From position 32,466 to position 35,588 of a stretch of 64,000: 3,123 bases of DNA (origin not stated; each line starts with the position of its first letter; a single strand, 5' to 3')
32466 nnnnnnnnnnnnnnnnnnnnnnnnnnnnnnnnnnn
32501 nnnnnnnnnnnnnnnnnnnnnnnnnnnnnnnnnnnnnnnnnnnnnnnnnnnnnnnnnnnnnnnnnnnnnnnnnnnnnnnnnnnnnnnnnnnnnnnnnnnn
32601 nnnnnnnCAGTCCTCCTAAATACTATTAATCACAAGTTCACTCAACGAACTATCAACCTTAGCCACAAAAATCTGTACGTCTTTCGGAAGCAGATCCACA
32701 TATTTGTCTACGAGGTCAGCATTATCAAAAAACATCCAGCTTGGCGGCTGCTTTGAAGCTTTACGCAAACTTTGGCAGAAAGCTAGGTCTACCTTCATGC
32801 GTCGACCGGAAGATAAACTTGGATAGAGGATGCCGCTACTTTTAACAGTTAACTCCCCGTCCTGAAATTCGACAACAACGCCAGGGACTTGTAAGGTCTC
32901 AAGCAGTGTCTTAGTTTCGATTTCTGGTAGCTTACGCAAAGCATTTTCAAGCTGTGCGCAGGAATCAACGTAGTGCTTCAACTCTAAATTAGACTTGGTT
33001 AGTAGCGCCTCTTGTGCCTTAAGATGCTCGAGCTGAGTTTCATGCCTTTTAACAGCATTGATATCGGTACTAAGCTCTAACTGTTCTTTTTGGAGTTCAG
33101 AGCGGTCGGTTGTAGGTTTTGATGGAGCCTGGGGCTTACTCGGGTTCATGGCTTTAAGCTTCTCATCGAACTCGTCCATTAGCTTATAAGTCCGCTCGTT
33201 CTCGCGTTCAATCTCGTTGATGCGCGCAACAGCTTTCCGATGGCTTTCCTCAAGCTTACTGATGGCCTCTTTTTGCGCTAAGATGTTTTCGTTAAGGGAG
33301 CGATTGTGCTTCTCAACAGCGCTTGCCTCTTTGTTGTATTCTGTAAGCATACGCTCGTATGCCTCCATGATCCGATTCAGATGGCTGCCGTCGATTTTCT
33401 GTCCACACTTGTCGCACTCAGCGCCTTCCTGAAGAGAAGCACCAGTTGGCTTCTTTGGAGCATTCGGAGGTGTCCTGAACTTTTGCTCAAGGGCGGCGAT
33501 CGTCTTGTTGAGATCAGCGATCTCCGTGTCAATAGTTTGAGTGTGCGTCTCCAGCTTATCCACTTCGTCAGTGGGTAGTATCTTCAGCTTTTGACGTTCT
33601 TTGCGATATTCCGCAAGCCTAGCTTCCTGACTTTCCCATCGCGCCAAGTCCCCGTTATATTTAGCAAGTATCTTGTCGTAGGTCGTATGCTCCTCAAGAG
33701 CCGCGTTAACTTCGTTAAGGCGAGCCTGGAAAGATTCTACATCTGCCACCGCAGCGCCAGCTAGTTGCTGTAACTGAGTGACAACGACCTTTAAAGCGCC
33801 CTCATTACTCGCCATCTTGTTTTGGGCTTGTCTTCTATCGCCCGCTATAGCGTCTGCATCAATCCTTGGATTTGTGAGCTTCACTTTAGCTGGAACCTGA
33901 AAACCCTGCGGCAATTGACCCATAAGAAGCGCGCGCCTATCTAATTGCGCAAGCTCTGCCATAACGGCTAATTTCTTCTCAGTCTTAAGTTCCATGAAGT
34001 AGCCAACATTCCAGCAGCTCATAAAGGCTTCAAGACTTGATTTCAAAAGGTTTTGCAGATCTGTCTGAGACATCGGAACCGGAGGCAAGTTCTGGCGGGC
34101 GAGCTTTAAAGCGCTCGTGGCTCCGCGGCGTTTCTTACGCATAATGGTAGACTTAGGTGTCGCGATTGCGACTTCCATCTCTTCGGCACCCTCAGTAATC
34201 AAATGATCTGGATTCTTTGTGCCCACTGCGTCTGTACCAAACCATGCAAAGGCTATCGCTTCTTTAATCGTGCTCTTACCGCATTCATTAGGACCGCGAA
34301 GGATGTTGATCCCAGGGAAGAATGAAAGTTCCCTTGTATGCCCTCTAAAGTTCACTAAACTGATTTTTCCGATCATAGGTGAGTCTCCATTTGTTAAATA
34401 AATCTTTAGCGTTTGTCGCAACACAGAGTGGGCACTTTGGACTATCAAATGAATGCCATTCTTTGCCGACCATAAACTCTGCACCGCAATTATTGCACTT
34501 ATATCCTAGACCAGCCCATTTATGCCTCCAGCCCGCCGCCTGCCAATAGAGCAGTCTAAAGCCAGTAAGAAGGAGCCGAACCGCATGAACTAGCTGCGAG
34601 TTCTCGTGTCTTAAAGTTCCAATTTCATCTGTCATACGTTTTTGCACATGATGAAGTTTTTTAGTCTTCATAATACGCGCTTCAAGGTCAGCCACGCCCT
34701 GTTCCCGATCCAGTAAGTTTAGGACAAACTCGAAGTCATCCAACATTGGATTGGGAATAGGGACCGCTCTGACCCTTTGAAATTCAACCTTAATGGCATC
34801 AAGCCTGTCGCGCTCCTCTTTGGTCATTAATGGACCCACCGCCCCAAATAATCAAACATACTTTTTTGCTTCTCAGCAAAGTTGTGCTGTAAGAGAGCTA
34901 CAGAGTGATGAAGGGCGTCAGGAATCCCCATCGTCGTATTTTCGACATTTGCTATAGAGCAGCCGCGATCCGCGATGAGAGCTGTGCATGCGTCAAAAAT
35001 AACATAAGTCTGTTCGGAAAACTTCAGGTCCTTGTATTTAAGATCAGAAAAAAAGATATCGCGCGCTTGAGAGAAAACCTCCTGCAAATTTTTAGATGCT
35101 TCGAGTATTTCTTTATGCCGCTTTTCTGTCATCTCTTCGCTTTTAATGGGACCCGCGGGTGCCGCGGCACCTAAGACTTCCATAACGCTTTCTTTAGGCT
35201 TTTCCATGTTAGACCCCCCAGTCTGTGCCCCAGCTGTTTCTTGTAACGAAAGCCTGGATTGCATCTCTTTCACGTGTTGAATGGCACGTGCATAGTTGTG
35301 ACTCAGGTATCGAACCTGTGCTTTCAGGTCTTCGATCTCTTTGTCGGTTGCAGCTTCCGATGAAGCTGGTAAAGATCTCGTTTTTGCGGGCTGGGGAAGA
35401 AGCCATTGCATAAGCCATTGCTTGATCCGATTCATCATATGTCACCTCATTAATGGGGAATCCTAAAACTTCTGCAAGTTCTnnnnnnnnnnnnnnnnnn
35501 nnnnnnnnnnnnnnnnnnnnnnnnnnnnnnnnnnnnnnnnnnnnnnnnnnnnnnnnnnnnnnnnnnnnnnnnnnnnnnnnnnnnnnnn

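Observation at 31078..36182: Rad50/SbcC/gp46-like ATPase operon ending in an NfeD-like/SPFH lipoprotein pair and an HNH-AP2 endonuclease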

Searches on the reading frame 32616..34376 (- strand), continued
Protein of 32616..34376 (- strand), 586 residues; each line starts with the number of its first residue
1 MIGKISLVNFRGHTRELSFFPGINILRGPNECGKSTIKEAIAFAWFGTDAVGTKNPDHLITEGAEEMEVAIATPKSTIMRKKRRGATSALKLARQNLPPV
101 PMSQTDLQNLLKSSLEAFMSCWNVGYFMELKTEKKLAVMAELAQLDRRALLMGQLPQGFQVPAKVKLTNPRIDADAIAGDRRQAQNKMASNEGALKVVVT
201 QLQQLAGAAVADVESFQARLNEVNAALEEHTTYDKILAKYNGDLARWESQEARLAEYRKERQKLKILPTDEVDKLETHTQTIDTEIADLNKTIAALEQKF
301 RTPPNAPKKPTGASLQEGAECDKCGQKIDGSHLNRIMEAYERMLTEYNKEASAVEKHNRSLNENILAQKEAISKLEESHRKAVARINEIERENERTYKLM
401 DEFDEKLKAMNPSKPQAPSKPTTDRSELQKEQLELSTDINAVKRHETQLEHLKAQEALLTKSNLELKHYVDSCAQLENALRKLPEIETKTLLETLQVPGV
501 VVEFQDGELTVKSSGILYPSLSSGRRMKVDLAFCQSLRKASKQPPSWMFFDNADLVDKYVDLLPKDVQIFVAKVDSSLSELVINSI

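Call 48: search_protein_families(library=ncbifam, proteins=[window:32616-34376:-], max_evalue=0.01)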
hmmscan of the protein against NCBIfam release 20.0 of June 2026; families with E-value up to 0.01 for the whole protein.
window:32616-34376:- (586 aa): 10 families
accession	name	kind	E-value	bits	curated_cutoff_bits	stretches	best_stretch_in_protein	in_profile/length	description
NF045487.1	ASRP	equivalog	5.6e-18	64.9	300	2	180-489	157-454/593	archaea-specific SMC-related protein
NF002572.0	PRK02224.1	equivalog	8.7e-17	60.7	1087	2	3-71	4-72/888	DNA double-strand break repair ATPase Rad50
NF003034.1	PRK03918.1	equivalog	3.6e-15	55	700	2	192-468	313-570/878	DNA double-strand break repair ATPase Rad50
NF002244.0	PRK01156.1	equivalog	1.8e-14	52.9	847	2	2-72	3-72/895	DNA double-strand break repair ATPase Rad50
NF041034.1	Rad50_Sulf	equivalog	5e-14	51.1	1000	2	2-74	3-74/872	DNA double-strand break repair ATPase Rad50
NF041035.1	Rad50_Halo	equivalog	5.6e-14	51.5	1000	2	3-71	4-72/883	DNA double-strand break repair ATPase Rad50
NF053563.1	Rkd4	equivalog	3.5e-08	32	860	1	2-88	3-94/747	arcadin-4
TIGR02169.1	SMC_prok_A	equivalog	6.8e-07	27.4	729.4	1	2-45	2-47/1165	chromosome segregation protein SMC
TIGR02168.1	SMC_prok_B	equivalog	7e-07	27.4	567.35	1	208-483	229-499/1181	chromosome segregation protein SMC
TIGR00611.2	recf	equivalog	1e-06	28.2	172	1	4-77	3-76/339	DNA replication/repair protein RecF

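Call 62: search_protein_families(library=phrogs, proteins=[L006:9765-10532:+, L004:9752-9940:+], max_evalue=0.001)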
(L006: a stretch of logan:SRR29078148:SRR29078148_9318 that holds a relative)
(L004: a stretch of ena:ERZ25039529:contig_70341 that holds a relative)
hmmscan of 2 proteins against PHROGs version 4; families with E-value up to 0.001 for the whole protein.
L006:9765-10532:+ (255 aa): 2 families
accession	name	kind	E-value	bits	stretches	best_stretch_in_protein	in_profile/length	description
phrog_200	-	other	3.9e-50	172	1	5-253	86-360/379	lipoprotein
phrog_11227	-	other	1.3e-06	29.3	1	172-234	46-107/138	protease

L004:9752-9940:+ (62 aa): 0 families

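Call 68: fold_search(model_id=the predicted structure, library=viral)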
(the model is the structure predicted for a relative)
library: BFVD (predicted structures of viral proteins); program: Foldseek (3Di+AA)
matches with E <= 10: 852; with E <= 0.001: 118
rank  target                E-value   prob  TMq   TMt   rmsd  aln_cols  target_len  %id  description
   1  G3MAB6                6.2e-21  1.00  0.35  0.31  47.0       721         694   16  Gp375 [Bacillus phage G]
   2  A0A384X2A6            3.1e-20  1.00  0.43  0.41  36.8       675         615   13  (no name in the UniProt tables at hand)
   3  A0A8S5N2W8            1.2e-19  1.00  0.35  0.31  36.2       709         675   15  Chromosome partition protein [Siphoviridae sp. ctv0N24]
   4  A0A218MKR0            6.0e-19  1.00  0.38  0.33  34.8       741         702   13  Putative recombination nuclease [uncultured virus]
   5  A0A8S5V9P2            8.3e-19  1.00  0.36  0.34  38.4       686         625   14  STRUCTURAL MAINTENANCE OF CHROMOSOMES PROTEIN [Ackermannviridae sp. ctUml7]
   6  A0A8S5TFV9            1.7e-18  1.00  0.36  0.37  32.0       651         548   15  STRUCTURAL MAINTENANCE OF CHROMOSOMES PROTEIN [Phage sp. ctL4h4]
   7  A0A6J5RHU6            3.1e-18  1.00  0.30  0.24  41.3       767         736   12  ABC_ATPase domain containing protein [uncultured Caudovirales phage]
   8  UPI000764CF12         6.6e-18  1.00  0.32  0.29  33.5       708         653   14  (no name look-up for this kind of identifier)
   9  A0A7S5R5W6            8.1e-18  1.00  0.40  0.27  28.0       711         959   13  (no name in the UniProt tables at hand)
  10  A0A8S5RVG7            8.6e-18  1.00  0.31  0.25  36.9       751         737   16  STRUCTURAL MAINTENANCE OF CHROMOSOMES PROTEIN [Siphoviridae sp. ctHip2]
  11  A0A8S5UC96            1.2e-17  1.00  0.33  0.33  20.9       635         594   15  STRUCTURAL MAINTENANCE OF CHROMOSOMES PROTEIN [Siphoviridae sp. ctgN495]
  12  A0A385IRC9            1.5e-17  1.00  0.41  0.29  23.2       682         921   15  (no name in the UniProt tables at hand)
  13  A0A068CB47            3.4e-17  1.00  0.37  0.24  25.3       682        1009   12  Recombination exonuclease [Listeria phage LMTA-57]
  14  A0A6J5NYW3            3.6e-17  1.00  0.33  0.34  34.8       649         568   14  Endonuclease subunit [uncultured Caudovirales phage]
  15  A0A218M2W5            8.4e-17  1.00  0.31  0.27  32.5       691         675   14  Recombination-related endonuclease [Acidovorax phage ACP17]
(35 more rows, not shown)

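Call 80: search_protein_families(library=padloc, alignment_id=A1, max_evalue=0.00001)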
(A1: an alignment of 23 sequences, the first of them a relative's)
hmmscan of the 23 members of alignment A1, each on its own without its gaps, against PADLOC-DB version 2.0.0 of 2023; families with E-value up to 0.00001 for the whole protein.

A. member 1, P0001 (586 aa): 7 families
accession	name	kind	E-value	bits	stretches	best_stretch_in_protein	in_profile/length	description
PDLC03859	LmuB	-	4.9e-23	80.2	2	104-551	156-546/611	-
PDLC03863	LmuB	-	5.3e-14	49.8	1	5-95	5-94/610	-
PDLC04135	mad3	-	3.5e-08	31.4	1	4-121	4-136/374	mads_3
PDLC03860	LmuB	-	3e-07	27.4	0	13-53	18-57/565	-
PDLC00102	GajA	-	1.5e-06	24.9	1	1-44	2-46/532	AAA ATPase domain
PDLC02747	PbeC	-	2.4e-06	24.7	0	171-461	189-484/632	PbeC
PDLC02979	AriA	-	3e-06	25.3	1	1-42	1-44/373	-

B. families by the number of members that match (of 23 scanned): 26 families (the first 25 are shown)
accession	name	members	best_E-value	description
PDLC03859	LmuB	23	4.9e-23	-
PDLC03863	LmuB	23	3.3e-16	-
PDLC04135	mad3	13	5.5e-10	mads_3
PDLC02979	AriA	10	5.5e-10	-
PDLC00102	GajA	9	1.1e-08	AAA ATPase domain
PDLC03860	LmuB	8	4.6e-10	-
PDLC03865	LmuB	7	4.9e-11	-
PDLC00278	PtuA1|PtuA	7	2.8e-07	AAA ATPase domain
PDLC03867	LmuB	6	2.4e-09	-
PDLC03862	LmuB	5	1.1e-09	-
PDLC00267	PtuA1|PtuA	4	2.9e-07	AAA ATPase domain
PDLC00250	LmuB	4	4.7e-07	AAA ATPase domain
PDLC03878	NsnB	3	2.8e-07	-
PDLC00098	GajA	3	2.3e-06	AAA ATPase domain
PDLC00069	GajA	2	4.1e-07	AAA ATPase domain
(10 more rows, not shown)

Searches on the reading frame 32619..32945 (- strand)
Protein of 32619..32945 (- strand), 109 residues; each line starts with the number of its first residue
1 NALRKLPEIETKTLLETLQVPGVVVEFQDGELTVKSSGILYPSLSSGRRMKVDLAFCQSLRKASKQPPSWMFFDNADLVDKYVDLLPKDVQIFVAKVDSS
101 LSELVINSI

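Call 72: search_solved_structures(query=A6, max_evalue=10, show_alignments=4)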
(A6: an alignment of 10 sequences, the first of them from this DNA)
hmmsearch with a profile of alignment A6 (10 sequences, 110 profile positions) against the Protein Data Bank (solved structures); distinct sequences matched with E-value up to 10: 2.
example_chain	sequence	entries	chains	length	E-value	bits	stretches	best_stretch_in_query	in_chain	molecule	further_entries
3a54_A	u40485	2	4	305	1.1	12.7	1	23-102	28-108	Protein-glutaminase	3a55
3a56_A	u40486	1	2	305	1.6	12.3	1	25-102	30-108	Protein-glutaminase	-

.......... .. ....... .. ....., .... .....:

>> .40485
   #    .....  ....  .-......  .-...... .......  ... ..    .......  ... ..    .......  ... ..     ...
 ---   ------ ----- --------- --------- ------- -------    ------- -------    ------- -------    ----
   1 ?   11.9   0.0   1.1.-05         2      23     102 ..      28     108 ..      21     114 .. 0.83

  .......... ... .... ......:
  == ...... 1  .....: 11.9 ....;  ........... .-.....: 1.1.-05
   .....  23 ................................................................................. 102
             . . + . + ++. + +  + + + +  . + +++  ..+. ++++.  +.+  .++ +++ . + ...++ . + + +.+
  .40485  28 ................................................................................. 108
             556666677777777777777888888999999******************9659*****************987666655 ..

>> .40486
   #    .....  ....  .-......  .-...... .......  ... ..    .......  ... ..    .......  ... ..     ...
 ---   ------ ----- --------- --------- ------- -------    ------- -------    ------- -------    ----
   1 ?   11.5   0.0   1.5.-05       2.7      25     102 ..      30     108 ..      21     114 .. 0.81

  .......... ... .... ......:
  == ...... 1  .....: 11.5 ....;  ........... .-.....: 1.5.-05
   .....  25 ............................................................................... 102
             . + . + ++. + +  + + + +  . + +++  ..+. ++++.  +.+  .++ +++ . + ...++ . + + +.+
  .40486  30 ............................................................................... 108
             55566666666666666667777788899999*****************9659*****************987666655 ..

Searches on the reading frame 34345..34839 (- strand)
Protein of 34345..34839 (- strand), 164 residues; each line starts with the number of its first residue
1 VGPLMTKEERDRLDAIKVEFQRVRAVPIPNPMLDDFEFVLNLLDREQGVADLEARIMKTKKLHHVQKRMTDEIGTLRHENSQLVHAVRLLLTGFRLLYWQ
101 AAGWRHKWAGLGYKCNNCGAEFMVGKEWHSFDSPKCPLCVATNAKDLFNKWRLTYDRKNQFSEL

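Call 3: search_protein_families(library=pfam, proteins=[window:34345-34839:-], max_evalue=0.1)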
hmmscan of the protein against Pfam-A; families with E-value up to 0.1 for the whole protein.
window:34345-34839:- (164 aa): 3 families
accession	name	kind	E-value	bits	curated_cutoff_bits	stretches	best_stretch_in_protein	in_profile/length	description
PF09723.15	Zn_ribbon_8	-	0.00084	19.7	34.4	1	113-145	6-38/41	Zinc ribbon domain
PF00569.23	ZZ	-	0.023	14.9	21.4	1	112-140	4-32/45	Zinc finger, ZZ type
PF25745.1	Phage_GP58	-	0.053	13.7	27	1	114-140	10-33/35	Bacteriophage GP58 protein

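Call 4: search_protein_families(library=phrogs, proteins=[window:34345-34839:-], max_evalue=0.01)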
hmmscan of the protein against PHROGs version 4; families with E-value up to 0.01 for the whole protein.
window:34345-34839:- (164 aa): 0 families

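Call 6: search_protein_families(library=padloc, proteins=[window:34345-34839:-], max_evalue=0.01)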
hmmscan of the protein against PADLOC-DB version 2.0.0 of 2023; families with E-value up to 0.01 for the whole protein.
window:34345-34839:- (164 aa): 1 family
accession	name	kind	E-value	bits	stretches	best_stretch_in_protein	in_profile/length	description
PDLC01735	TniQ_V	-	0.0071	14.2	1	111-145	145-179/184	TniQ_0_V-K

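Call 48: search_protein_families(library=ncbifam, proteins=[window:34345-34839:-], max_evalue=0.01)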
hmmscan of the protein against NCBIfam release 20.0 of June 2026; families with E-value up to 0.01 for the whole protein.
window:34345-34839:- (164 aa): 1 family
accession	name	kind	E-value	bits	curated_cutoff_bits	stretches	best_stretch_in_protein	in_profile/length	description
TIGR02605.1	CxxC_CxxC_SSSS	subfamily_domain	3.2e-05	23.9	31.3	1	113-150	6-43/52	FmdB family zinc ribbon protein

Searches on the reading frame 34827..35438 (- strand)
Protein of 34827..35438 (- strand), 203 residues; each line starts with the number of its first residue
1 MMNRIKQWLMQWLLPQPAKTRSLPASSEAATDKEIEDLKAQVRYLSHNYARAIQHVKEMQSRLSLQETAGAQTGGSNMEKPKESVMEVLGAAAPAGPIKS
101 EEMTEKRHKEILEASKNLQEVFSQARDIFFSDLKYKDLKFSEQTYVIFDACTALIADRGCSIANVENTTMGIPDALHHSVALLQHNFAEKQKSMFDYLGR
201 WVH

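Call 3: search_protein_families(library=pfam, proteins=[window:34827-35438:-], max_evalue=0.1)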
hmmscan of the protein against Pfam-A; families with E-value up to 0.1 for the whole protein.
window:34827-35438:- (203 aa): 3 families
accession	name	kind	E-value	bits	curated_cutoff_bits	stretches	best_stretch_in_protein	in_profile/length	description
PF07321.17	YscO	-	0.024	15.1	28.8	1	29-69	62-102/149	Type III secretion protein YscO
PF01496.24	V_ATPase_I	-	0.042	12.2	30.7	1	34-126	10-100/815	V-type ATPase 116kDa subunit family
PF09669.15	Phage_pRha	-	0.068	14.2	29.9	0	102-144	8-54/91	Phage regulatory protein Rha (Phage_pRha)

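Call 4: search_protein_families(library=phrogs, proteins=[window:34827-35438:-], max_evalue=0.01)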
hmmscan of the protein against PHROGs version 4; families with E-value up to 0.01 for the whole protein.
window:34827-35438:- (203 aa): 0 families

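Call 6: search_protein_families(library=padloc, proteins=[window:34827-35438:-], max_evalue=0.01)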
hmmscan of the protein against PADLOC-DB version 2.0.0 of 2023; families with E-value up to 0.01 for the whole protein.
window:34827-35438:- (203 aa): 0 families

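Call 28: find_homologous_proteins(query=window:34827-35438:-, max_evalue=0.001)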
Query window:34827-35438:- (203 aa): 1 proteins with E <= 0.001 among 223 candidates.
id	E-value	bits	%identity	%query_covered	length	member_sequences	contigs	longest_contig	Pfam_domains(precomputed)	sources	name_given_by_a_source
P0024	1.8e-129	447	100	100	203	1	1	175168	-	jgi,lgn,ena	-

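Call 31: find_homologous_proteins(query=A2, max_evalue=0.01)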
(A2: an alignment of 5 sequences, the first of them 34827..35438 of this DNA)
Query A2 (5 sequences) (203 aa, profile of the alignment): 3 proteins with E <= 0.01 among 4910 candidates.
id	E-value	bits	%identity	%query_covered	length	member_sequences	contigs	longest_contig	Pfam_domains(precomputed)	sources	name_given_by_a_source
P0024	1.2e-87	311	100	100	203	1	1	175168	-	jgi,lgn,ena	-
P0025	1.4e-80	288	45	60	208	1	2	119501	-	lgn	-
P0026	5.3e-29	120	23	39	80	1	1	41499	-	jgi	jgi:hypothetical protein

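Call 48: search_protein_families(library=ncbifam, proteins=[window:34827-35438:-], max_evalue=0.01)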
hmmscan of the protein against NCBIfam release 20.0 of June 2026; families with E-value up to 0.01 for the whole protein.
window:34827-35438:- (203 aa): 0 families

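Call 56: search_protein_representatives(alignment_id=A3)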
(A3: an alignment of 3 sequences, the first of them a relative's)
Query: 3 sequences, 201 profile positions. Proteins with E-value up to 0.001 (for the whole library): 24; up to 1e-10: 23; up to 1e-30: 6. The best 24 are listed.
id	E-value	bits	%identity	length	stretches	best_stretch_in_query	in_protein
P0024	1.0e-106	371.6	-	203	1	1-201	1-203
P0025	9.2e-104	361.9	-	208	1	1-201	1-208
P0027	1.4e-42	162.1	-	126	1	76-201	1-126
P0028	9.4e-37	143.1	-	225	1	78-201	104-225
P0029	9.9e-33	130.0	-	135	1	80-201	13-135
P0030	5.0e-32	127.7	-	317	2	73-201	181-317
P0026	1.4e-30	123.0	-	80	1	122-201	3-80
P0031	1.1e-29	120.0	-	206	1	13-201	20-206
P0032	1.6e-28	116.2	-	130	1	80-201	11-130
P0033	7.8e-28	114.0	-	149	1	63-201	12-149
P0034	8.5e-28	113.9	-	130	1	76-201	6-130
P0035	9.3e-28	113.8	-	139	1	83-201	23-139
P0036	3.9e-27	111.7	-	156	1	74-201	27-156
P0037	4.9e-25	104.9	-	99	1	101-200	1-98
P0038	6.5e-25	104.5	-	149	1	79-201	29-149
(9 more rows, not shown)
